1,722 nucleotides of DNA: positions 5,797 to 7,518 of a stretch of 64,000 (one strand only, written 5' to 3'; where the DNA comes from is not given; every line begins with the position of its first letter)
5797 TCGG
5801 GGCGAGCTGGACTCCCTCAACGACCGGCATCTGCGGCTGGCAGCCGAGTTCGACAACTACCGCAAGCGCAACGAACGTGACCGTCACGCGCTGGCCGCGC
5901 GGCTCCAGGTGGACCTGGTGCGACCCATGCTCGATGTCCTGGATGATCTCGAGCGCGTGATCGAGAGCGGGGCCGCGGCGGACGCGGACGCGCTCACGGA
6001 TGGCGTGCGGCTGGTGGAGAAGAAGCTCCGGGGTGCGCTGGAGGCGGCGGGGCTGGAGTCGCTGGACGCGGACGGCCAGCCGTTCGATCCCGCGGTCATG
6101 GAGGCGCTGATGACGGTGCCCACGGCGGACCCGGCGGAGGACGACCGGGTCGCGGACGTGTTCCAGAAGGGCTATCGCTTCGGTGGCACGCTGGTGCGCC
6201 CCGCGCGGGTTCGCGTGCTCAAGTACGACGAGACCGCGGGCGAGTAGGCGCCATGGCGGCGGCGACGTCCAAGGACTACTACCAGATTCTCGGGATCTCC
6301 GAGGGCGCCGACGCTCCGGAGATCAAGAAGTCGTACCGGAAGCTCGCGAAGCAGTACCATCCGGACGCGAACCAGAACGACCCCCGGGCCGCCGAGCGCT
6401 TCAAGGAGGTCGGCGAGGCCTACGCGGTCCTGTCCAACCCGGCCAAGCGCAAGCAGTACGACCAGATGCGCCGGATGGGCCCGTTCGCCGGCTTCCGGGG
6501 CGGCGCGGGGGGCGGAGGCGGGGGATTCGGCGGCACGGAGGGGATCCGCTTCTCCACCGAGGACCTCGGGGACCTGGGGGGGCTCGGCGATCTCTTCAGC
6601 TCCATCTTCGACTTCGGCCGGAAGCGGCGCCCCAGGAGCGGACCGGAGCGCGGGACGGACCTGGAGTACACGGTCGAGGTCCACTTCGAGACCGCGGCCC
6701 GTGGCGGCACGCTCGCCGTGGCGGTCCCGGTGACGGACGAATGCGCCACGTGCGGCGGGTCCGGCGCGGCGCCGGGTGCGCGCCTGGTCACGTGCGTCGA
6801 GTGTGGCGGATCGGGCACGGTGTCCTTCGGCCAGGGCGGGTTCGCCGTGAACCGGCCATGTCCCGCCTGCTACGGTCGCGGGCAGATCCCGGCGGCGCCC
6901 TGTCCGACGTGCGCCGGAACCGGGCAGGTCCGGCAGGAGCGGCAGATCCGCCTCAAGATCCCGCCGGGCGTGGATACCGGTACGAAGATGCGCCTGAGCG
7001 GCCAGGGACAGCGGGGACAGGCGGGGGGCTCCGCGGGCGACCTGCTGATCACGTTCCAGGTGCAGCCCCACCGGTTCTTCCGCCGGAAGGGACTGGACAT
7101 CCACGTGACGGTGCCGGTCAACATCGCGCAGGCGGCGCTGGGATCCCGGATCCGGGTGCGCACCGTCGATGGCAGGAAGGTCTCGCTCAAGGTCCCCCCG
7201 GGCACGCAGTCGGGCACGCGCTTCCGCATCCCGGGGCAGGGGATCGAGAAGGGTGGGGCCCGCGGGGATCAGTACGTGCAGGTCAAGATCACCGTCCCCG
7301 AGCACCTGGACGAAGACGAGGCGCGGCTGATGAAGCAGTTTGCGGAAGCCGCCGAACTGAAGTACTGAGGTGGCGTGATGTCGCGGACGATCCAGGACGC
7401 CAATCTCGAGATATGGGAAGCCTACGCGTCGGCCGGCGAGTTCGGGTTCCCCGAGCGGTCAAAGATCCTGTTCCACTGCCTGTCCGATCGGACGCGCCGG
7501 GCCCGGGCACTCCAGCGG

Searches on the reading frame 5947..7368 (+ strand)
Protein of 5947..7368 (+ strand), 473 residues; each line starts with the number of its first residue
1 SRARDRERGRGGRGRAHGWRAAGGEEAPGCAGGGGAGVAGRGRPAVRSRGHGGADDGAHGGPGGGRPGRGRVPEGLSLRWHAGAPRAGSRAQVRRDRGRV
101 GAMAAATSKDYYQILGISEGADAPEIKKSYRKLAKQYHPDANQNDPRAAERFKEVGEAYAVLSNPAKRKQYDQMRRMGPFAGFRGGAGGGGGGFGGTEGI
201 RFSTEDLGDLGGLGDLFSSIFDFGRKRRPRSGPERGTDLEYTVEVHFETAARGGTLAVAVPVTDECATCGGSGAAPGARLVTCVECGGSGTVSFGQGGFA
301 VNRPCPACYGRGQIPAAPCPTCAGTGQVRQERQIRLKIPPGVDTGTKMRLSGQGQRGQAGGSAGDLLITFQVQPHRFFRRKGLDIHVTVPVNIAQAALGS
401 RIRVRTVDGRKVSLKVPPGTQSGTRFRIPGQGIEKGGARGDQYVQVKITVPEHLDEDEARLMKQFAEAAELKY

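Call 75: search_protein_families(library=pfam, proteins=[window:5947-7368:+], max_evalue=0.00001)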
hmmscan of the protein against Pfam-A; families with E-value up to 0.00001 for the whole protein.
window:5947-7368:+ (473 aa): 3 families
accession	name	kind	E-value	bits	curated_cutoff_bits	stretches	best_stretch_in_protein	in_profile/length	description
PF01556.23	DnaJ_C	-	8.7e-45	152.9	26.6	1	239-451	1-152/152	DnaJ C terminal domain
PF00226.36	DnaJ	-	3.5e-27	94.7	27.8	1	110-172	1-63/63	DnaJ domain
PF00684.25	DnaJ_CXXCXGXG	-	3.4e-11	43.7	32.7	1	266-326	1-65/65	DnaJ central domain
